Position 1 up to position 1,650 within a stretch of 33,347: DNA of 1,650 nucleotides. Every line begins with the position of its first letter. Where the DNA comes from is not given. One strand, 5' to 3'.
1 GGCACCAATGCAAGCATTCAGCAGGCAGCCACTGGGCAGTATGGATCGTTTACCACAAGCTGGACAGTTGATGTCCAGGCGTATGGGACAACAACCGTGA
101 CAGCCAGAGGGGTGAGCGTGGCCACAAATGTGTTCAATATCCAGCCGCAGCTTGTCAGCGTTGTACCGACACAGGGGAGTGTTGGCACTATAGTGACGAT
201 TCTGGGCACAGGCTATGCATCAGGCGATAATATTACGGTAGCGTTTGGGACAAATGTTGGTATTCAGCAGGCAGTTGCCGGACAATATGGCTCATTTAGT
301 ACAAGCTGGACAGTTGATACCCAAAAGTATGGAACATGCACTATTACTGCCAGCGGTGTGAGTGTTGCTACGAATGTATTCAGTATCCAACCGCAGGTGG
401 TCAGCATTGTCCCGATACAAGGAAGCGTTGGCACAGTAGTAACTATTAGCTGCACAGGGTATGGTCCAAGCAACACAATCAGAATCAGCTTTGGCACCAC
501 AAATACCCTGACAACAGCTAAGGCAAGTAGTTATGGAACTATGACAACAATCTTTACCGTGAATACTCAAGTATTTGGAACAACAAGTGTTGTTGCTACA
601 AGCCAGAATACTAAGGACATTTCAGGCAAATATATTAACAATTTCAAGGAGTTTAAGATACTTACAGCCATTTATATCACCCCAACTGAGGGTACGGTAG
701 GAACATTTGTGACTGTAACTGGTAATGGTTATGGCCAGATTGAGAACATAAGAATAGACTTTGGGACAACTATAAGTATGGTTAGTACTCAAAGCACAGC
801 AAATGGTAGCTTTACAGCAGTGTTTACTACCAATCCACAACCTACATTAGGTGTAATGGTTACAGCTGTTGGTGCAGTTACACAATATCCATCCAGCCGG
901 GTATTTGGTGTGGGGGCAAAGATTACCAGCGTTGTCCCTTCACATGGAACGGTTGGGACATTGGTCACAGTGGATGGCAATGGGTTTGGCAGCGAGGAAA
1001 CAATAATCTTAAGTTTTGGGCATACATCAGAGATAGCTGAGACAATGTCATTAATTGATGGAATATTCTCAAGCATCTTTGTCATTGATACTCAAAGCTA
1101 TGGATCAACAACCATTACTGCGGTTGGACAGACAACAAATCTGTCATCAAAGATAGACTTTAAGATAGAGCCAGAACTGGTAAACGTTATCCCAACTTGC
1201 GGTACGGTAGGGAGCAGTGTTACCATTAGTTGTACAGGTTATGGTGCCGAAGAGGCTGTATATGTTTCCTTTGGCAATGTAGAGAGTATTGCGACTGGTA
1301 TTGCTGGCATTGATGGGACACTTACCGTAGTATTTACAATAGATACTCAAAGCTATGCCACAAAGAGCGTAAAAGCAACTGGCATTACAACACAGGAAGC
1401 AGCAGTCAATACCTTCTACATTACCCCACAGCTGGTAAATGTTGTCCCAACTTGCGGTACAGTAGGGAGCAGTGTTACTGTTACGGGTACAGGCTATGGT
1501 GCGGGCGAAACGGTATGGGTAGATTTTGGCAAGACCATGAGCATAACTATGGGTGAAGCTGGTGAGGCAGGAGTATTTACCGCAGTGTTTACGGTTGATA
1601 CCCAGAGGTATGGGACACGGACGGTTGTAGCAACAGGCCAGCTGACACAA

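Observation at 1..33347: The entire 33.3-kb window is the interior of one uninterrupted giant ORF (over 11,000 codons, both ends off-window)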

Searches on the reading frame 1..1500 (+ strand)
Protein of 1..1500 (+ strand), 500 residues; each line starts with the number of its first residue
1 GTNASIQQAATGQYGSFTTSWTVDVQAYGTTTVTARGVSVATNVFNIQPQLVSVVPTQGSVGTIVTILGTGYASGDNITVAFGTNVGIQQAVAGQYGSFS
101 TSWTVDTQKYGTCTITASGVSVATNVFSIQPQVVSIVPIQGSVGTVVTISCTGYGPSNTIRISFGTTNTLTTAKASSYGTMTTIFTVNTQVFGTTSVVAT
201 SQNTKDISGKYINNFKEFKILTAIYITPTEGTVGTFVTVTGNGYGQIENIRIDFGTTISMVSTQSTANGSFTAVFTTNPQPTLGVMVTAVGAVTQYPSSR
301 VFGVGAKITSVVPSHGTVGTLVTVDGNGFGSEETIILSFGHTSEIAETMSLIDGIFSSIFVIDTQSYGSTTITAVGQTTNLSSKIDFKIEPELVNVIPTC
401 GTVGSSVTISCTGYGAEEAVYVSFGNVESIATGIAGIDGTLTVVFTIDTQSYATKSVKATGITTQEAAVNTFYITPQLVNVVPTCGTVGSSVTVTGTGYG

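Call 22: find_related_loci(query=window:1-1500:+, collection=genome_contigs, flank=10000)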
Query window:1-1500:+ (500 aa) in genome_contigs; peptide patterns used: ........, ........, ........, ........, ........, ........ (x = any residue, [..] = any of these).
85 stretches matched a pattern; 1 encode a relative of the query (tblastn E <= 1e-3); 1 distinct loci.
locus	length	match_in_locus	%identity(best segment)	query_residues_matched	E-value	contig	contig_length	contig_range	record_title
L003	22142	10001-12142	48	1-499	6e-121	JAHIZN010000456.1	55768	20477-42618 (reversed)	MAG: bacterium isolate Modern_marine.mb.176 Modern_marine.mb.176_k141_487102, whole genome shotgun sequence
